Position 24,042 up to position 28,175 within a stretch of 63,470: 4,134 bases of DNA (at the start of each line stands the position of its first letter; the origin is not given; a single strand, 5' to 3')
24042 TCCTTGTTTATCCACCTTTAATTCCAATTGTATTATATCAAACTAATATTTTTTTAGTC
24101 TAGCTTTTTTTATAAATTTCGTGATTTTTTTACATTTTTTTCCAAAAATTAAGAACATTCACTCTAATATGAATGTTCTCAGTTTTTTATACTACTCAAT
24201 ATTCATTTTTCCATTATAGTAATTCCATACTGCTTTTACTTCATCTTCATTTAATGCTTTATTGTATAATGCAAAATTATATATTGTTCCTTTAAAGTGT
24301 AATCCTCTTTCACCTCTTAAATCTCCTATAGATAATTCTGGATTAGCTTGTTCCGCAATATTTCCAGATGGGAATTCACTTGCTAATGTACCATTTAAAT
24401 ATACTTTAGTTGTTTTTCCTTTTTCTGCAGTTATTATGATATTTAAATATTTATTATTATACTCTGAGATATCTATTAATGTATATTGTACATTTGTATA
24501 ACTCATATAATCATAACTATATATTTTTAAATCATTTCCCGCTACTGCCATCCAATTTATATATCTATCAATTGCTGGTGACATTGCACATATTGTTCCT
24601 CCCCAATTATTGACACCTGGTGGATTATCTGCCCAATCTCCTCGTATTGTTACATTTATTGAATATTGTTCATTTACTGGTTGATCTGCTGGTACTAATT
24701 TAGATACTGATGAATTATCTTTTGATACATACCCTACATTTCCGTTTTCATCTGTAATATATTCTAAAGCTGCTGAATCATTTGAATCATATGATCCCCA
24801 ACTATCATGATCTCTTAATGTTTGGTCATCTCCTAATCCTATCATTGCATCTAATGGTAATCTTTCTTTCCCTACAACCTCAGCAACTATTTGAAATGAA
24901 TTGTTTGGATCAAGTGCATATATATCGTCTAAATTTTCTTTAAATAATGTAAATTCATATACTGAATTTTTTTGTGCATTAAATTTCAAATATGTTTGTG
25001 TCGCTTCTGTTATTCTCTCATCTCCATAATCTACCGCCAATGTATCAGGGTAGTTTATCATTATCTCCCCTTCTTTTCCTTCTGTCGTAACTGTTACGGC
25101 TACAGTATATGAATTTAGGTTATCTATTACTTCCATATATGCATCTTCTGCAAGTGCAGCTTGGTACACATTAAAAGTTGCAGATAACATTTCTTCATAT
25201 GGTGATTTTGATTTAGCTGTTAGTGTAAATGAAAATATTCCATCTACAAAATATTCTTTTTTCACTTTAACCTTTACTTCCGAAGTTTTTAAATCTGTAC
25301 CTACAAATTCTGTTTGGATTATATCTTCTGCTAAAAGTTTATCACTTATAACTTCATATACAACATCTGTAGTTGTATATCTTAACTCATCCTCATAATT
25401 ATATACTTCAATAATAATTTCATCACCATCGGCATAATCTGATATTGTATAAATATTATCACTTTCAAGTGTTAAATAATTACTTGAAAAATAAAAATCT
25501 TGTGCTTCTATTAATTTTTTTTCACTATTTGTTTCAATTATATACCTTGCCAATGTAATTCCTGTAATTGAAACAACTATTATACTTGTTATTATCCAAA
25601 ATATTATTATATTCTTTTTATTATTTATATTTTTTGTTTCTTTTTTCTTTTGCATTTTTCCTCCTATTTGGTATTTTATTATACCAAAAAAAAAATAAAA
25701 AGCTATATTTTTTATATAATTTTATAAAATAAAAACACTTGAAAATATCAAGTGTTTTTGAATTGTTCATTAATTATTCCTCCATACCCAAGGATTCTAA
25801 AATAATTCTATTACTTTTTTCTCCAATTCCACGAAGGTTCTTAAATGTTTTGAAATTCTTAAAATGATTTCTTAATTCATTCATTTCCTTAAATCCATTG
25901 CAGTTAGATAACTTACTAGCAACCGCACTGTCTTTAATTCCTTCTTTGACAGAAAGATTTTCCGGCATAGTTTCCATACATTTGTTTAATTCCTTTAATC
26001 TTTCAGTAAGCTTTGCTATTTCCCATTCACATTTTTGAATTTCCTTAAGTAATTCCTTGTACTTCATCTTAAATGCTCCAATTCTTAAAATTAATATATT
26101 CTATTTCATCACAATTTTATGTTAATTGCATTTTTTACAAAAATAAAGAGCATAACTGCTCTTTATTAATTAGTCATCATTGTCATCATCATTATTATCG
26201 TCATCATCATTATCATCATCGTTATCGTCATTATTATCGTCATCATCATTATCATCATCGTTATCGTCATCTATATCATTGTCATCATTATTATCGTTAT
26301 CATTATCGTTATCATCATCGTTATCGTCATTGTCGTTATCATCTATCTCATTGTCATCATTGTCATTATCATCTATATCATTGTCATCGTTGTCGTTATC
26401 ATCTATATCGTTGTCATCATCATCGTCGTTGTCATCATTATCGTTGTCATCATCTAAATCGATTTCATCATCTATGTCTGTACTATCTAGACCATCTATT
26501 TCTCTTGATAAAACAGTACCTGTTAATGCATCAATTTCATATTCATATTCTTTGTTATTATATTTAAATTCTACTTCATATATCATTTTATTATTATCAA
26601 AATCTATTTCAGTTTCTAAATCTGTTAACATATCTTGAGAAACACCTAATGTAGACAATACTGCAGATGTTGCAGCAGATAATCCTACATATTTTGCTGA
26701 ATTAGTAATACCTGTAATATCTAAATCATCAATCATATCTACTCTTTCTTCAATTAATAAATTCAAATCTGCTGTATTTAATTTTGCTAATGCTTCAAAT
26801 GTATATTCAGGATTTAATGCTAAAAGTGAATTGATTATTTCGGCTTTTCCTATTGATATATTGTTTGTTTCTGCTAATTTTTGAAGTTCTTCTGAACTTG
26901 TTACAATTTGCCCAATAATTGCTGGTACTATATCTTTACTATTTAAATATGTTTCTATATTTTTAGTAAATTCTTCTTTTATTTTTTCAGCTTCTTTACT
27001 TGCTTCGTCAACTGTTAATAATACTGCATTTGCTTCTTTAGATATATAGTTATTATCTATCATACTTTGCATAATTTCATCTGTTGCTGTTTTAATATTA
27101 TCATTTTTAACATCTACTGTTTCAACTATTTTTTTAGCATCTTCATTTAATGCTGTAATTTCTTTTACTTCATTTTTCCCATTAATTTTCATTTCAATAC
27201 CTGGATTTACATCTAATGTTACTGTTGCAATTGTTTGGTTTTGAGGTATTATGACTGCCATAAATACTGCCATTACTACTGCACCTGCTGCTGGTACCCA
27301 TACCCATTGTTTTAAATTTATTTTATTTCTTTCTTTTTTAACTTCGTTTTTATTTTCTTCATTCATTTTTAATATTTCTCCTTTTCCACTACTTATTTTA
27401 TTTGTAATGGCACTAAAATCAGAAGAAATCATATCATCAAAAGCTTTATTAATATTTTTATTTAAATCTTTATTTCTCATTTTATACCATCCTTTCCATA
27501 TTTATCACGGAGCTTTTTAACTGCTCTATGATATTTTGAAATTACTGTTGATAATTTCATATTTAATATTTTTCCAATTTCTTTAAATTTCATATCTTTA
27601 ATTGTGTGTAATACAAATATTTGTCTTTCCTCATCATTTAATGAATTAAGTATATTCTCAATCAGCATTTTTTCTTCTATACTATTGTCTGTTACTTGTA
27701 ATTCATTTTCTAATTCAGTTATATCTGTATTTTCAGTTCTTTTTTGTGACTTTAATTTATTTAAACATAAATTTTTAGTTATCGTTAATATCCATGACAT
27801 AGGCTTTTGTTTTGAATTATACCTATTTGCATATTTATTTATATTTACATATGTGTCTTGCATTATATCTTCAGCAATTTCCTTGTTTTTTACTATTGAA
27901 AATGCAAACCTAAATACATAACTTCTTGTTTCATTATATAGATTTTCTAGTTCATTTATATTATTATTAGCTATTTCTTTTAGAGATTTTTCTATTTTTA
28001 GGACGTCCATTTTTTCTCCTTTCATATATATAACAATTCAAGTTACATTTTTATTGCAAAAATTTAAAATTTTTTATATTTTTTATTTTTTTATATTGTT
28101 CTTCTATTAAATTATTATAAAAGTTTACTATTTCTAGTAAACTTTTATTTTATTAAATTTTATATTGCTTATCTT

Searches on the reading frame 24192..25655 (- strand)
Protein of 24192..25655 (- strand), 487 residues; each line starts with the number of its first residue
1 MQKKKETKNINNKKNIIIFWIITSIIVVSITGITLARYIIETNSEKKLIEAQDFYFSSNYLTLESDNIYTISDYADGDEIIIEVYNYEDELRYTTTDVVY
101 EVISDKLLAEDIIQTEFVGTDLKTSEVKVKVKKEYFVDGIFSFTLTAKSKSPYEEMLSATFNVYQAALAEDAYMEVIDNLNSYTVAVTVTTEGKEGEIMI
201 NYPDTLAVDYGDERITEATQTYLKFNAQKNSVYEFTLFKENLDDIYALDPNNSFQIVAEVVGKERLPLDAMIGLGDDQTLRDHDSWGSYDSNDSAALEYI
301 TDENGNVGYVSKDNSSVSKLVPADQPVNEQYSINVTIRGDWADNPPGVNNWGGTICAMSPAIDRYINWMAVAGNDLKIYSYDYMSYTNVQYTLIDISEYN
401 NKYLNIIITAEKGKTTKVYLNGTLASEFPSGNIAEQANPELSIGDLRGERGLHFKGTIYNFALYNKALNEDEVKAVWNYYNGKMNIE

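Call 23: search_protein_families(library=pfam, proteins=[window:24192-25655:-], max_evalue=0.001)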
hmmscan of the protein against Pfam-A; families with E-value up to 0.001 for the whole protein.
window:24192-25655:- (487 aa): 1 family
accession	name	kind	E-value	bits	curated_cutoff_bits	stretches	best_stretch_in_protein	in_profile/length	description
PF13385.13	Laminin_G_3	-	3.3e-09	37.5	27.6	1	377-474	55-151/151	Concanavalin A-like lectin/glucanases superfamily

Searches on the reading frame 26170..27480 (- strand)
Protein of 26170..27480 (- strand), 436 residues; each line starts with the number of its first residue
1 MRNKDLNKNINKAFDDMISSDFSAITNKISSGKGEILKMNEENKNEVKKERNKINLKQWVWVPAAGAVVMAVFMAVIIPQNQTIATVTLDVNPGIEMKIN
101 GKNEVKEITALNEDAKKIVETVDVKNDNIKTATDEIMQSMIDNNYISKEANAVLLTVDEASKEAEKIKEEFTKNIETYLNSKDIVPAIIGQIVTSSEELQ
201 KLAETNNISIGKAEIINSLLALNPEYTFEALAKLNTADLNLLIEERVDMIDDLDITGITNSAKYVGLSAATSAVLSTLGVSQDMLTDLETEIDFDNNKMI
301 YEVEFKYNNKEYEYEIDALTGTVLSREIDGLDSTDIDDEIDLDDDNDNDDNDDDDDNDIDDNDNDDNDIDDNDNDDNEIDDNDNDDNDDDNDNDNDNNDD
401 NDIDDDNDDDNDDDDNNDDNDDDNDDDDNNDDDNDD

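Call 24: search_protein_families(library=pfam, proteins=[window:26170-27480:-], max_evalue=0.001)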
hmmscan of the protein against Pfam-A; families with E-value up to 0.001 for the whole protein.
window:26170-27480:- (436 aa): 2 families
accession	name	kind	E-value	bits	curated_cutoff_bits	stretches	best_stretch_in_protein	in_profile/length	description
PF23750.1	RsgI_M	-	5.3e-27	95.4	25.3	1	85-217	2-132/133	Anti-sigma factor RsgI-like central domain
PF03413.25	PepSY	-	4.5e-08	33.7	24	1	288-327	20-60/60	Peptidase propeptide and YPEB domain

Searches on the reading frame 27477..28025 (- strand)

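Call 24: search_protein_families(library=pfam, proteins=[window:27477-28025:-], max_evalue=0.001)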
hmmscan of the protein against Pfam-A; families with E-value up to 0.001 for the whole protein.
window:27477-28025:- (182 aa): 3 families
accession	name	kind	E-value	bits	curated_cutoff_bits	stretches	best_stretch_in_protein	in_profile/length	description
PF04542.20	Sigma70_r2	-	2.6e-13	50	24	1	29-97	1-71/71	Sigma-70 region 2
PF08281.18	Sigma70_r4_2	-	8.3e-13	48.2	25.7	1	120-172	2-54/54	Sigma-70, region 4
PF04545.22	Sigma70_r4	-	2.4e-11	43.4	24.1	1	126-173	2-49/50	Sigma-70, region 4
